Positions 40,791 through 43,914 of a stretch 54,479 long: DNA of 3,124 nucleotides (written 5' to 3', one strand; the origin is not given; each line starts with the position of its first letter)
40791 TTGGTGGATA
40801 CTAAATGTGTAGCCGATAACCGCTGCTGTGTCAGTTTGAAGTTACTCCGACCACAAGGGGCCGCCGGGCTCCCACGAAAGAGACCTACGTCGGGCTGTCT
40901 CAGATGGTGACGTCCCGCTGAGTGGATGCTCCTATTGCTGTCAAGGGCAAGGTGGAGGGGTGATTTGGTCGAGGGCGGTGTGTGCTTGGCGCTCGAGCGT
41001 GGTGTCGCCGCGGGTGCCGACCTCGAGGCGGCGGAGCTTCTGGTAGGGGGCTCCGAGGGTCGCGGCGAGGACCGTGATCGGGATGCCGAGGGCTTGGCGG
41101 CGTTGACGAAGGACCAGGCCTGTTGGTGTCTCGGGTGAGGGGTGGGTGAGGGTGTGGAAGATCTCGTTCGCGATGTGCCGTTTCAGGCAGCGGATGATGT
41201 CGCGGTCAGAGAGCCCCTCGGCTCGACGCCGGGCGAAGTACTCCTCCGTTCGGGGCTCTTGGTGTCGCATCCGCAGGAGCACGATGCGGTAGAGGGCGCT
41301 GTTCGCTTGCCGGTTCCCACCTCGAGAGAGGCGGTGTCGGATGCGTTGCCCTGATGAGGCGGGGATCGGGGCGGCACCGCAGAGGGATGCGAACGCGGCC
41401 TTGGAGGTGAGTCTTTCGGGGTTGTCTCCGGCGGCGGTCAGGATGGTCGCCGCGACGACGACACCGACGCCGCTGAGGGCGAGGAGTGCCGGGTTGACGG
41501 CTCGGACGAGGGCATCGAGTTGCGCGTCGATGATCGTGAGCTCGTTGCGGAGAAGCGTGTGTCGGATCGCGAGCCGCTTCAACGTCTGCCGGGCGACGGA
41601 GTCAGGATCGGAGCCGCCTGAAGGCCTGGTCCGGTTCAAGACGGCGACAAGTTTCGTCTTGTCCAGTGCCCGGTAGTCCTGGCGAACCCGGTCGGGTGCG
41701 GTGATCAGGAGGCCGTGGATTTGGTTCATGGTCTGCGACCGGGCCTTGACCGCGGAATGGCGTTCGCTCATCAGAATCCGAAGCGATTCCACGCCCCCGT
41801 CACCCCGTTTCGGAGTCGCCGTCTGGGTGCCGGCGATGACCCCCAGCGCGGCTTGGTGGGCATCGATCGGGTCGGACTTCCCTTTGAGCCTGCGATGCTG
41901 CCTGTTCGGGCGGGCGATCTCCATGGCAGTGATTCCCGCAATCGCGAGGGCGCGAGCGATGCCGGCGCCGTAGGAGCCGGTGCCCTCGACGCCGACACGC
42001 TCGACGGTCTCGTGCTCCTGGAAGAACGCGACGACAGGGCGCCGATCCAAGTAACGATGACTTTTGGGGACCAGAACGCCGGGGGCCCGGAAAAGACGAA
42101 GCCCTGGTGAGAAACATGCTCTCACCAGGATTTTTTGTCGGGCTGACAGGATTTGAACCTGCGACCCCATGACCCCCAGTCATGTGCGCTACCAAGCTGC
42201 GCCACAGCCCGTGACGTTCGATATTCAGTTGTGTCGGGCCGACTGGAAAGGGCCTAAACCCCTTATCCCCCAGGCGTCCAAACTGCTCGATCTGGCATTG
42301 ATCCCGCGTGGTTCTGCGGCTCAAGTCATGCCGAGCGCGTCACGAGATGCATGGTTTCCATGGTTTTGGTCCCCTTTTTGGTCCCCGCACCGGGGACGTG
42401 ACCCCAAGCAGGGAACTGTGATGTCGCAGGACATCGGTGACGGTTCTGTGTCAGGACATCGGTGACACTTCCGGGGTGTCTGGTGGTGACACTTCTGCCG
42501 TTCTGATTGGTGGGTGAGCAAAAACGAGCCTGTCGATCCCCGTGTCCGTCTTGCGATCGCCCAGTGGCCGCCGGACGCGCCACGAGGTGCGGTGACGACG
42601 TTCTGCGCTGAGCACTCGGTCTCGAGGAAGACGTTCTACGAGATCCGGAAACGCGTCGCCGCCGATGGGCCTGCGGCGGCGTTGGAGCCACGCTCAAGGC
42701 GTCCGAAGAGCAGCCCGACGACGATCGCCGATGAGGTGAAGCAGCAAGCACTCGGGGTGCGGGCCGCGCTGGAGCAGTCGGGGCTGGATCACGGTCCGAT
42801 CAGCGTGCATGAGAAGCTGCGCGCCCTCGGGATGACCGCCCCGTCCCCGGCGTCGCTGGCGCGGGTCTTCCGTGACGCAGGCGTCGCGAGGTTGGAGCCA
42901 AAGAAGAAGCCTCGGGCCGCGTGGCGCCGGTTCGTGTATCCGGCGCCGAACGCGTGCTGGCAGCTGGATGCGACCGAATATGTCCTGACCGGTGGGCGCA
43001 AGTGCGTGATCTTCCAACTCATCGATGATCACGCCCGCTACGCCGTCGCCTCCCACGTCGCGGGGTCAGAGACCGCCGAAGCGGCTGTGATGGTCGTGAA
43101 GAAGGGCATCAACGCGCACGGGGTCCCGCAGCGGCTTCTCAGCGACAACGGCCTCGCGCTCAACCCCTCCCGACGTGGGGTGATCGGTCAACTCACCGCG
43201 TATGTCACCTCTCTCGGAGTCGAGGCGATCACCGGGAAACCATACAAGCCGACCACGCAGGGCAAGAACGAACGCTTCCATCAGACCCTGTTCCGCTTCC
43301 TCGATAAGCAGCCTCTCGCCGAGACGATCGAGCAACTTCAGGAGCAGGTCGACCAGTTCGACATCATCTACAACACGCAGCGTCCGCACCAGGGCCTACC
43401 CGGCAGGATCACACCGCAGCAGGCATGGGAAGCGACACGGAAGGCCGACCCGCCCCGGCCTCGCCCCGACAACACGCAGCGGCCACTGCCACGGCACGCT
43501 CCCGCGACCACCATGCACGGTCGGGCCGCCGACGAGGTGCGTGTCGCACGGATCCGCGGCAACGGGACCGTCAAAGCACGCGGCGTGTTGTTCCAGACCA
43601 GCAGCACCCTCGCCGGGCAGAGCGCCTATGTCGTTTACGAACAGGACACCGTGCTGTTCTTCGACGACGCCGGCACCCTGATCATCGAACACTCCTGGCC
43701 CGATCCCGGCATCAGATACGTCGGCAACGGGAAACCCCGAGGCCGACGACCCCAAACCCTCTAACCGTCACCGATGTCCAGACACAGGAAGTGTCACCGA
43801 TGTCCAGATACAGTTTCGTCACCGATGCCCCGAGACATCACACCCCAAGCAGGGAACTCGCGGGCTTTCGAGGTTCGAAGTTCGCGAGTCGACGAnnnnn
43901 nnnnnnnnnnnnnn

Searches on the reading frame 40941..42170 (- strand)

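Call 85: search_protein_families(library=pfam, proteins=[window:40941-42170:-], max_evalue=0.0001)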
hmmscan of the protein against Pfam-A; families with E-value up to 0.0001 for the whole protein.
window:40941-42170:- (409 aa): 2 families
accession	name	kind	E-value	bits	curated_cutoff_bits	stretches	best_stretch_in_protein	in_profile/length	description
PF02371.22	Transposase_20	-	3.8e-18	66.1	21.3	1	228-312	3-86/87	Transposase IS116/IS110/IS902 family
PF01548.23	DEDD_Tnp_IS110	-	4.3e-10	40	29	1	53-155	44-150/155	Transposase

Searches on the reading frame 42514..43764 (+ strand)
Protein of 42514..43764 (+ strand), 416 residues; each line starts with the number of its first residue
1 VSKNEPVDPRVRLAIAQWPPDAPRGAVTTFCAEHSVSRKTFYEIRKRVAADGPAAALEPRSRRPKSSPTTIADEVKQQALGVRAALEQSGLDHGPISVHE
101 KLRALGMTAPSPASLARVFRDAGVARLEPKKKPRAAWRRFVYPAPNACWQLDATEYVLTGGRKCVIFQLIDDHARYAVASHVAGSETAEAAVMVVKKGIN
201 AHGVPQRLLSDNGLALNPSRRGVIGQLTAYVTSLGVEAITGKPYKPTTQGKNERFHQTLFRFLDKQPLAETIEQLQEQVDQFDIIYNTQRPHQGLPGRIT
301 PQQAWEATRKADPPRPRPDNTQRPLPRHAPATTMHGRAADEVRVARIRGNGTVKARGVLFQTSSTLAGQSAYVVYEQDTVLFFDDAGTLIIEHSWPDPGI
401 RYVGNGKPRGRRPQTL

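Call 85: search_protein_families(library=pfam, proteins=[window:42514-43764:+], max_evalue=0.0001)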
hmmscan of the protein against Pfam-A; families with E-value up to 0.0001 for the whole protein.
window:42514-43764:+ (416 aa): 4 families
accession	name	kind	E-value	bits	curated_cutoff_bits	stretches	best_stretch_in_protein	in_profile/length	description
PF13683.12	rve_3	-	8.7e-15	54.7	26.5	1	235-301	2-67/67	Integrase core domain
PF00665.32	rve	-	9.8e-12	45.5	32.6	1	144-246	3-102/102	Integrase core domain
PF13551.12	HTH_29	-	4.2e-06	27.2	28.1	1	29-66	17-55/64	Winged helix-turn helix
PF13518.12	HTH_28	-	4.4e-05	23.9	25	0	30-65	18-52/52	Helix-turn-helix domain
